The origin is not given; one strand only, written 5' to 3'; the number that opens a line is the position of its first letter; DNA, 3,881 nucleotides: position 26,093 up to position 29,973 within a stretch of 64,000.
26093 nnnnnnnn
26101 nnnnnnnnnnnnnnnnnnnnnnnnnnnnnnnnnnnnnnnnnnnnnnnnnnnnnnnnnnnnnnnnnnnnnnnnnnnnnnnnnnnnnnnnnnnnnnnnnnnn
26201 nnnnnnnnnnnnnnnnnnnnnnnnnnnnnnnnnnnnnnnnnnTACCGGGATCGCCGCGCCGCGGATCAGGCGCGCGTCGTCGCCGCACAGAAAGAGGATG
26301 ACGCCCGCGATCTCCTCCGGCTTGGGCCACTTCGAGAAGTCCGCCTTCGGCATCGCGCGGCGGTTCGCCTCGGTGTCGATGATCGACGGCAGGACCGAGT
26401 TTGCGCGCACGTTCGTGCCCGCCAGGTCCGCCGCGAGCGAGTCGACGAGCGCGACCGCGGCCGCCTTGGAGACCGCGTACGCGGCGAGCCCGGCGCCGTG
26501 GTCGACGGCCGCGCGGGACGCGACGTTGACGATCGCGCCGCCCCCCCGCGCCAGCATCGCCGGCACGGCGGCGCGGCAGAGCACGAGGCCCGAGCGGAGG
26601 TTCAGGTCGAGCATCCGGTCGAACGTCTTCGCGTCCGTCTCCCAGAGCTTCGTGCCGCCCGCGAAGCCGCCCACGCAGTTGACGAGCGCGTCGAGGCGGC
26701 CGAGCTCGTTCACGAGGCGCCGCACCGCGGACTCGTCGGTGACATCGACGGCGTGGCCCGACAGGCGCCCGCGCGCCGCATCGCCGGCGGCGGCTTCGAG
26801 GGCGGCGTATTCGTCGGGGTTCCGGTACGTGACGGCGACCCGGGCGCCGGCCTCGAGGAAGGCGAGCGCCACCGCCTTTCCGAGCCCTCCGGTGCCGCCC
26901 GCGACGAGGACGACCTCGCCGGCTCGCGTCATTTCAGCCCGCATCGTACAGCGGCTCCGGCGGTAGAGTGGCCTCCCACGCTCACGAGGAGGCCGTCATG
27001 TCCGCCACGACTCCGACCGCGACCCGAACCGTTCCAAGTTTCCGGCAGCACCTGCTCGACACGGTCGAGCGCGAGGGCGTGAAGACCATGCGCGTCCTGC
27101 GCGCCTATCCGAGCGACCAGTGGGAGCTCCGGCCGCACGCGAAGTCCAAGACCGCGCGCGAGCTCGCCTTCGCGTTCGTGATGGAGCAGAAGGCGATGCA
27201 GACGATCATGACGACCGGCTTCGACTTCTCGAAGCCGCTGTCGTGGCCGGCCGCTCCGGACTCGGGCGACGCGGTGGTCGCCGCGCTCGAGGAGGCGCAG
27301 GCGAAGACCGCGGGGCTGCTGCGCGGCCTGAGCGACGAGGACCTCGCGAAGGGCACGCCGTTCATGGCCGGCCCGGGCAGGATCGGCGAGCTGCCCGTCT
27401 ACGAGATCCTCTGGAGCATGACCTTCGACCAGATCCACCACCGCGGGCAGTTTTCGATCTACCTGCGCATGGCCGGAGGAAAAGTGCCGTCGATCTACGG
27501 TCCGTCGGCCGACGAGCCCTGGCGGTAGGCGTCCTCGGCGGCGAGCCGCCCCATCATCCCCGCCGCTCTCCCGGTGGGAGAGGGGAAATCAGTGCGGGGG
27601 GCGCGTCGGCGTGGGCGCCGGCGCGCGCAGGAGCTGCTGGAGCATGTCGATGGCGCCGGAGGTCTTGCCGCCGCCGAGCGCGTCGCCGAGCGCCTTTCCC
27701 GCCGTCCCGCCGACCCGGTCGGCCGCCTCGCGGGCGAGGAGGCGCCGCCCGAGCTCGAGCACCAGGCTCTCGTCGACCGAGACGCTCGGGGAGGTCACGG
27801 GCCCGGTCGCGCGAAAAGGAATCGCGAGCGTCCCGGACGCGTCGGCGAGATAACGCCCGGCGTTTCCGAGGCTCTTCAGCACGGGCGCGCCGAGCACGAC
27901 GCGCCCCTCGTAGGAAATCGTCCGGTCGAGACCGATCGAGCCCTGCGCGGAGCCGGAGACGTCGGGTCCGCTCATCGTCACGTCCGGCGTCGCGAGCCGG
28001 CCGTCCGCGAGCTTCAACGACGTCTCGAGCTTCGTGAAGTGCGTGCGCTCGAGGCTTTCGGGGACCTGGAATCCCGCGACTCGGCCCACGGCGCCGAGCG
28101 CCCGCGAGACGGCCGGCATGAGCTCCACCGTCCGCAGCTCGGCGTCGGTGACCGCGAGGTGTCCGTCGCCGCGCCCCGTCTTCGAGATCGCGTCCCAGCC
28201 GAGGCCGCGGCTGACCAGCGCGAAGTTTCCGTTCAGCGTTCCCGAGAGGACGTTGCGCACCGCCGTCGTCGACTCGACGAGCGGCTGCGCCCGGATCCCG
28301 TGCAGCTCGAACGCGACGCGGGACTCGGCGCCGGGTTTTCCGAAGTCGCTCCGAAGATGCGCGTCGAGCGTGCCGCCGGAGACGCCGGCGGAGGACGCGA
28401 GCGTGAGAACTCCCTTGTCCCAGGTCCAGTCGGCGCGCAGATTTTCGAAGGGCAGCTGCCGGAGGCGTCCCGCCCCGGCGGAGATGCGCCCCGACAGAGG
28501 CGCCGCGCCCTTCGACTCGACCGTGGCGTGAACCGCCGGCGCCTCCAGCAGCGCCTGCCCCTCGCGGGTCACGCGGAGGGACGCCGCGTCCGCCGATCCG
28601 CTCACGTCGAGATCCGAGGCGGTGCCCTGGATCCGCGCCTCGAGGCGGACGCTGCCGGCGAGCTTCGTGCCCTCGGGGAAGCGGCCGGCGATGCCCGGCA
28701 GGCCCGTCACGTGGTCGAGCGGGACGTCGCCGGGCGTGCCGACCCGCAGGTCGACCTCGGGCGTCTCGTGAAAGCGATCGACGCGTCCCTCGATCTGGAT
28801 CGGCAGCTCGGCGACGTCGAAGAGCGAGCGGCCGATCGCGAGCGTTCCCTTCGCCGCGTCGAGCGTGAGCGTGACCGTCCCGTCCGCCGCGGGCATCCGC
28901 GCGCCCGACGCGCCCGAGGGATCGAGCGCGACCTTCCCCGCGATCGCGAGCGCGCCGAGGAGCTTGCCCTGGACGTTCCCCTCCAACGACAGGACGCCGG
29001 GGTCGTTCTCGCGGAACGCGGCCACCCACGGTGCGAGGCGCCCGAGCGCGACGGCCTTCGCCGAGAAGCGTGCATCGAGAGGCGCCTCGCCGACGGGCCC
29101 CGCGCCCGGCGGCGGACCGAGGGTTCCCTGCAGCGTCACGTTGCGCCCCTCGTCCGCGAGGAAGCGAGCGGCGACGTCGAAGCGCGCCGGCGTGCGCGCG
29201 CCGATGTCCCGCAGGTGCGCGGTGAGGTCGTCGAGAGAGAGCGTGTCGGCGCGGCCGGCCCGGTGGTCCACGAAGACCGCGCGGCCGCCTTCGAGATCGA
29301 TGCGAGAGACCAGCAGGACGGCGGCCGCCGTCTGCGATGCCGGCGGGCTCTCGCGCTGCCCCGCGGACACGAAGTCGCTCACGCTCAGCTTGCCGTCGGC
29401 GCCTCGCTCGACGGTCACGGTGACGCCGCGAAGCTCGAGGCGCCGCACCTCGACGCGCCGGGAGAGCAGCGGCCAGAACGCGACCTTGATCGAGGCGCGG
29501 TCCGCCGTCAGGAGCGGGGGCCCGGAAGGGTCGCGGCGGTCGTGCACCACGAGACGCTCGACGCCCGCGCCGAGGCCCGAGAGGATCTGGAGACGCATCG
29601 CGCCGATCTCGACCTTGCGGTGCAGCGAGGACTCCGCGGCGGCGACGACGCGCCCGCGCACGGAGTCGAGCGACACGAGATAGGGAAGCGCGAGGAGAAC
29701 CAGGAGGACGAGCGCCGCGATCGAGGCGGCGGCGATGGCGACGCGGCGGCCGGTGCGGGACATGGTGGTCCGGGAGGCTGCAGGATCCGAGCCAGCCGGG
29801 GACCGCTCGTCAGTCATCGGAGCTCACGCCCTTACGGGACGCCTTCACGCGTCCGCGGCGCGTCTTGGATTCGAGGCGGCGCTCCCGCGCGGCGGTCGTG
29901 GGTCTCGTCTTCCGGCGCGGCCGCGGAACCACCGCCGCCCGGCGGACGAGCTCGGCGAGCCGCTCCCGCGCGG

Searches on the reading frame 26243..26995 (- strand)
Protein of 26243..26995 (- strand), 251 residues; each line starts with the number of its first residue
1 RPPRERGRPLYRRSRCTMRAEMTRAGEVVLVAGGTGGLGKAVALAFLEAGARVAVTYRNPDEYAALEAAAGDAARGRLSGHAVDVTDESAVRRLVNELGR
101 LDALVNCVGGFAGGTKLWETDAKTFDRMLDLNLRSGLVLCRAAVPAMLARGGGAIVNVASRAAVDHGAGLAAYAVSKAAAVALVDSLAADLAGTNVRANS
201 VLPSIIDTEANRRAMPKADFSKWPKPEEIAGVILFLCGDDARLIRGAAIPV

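Call 35: search_protein_families(library=pfam, proteins=[window:26243-26995:-], max_evalue=0.0001)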
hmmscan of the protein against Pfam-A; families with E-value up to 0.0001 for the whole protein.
window:26243-26995:- (251 aa): 5 families
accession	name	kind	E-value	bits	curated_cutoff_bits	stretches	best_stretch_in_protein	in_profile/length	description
PF00106.31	adh_short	-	3.7e-44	151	26.6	1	28-214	2-190/195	short chain dehydrogenase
PF13561.12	adh_short_C2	-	5e-43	147.8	27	1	36-251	6-231/236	Enoyl-(Acyl carrier protein) reductase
PF01370.27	Epimerase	-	8e-11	42.2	20.9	1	29-196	1-167/240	NAD dependent epimerase/dehydratase family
PF08659.16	KR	-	5.4e-08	33.4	22.6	1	29-201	3-173/180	KR domain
PF16363.11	GDP_Man_Dehyd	-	6.8e-05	22.9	27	0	30-98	1-74/332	GDP-mannose 4,6 dehydratase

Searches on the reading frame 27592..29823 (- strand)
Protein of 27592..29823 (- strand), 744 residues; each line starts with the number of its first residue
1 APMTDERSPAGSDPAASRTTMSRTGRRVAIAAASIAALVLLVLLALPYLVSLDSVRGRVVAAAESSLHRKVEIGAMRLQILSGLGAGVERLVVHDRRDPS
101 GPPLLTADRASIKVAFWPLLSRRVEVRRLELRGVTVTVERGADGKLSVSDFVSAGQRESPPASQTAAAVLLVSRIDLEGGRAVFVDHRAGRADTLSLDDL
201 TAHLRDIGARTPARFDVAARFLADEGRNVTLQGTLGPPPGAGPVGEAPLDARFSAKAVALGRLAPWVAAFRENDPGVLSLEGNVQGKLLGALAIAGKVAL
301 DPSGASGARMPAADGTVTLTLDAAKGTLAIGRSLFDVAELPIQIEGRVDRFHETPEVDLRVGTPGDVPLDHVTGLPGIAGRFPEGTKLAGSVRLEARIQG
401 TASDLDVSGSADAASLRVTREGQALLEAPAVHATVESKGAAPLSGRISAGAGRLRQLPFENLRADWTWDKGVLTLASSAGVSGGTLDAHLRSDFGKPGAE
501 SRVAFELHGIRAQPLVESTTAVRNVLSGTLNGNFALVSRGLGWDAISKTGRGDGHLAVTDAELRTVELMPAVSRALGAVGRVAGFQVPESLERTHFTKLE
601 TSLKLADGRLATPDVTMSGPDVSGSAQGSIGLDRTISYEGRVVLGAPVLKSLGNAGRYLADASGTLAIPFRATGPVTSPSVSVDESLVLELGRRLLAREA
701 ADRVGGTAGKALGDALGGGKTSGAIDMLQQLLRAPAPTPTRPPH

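Call 35: search_protein_families(library=pfam, proteins=[window:27592-29823:-], max_evalue=0.0001)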
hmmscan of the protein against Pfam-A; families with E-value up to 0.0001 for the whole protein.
window:27592-29823:- (744 aa): 3 families
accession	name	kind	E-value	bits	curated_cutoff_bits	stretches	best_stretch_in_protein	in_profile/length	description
PF05359.17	DUF748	-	3.6e-21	75.4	50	1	18-287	8-257/1037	Domain of Unknown Function (DUF748)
PF05170.20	AsmA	-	5.8e-16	58.9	29.8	2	28-188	5-175/607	AsmA family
PF13116.12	YhdP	-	3.8e-10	38.8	46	1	28-203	11-172/1224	YhdP protein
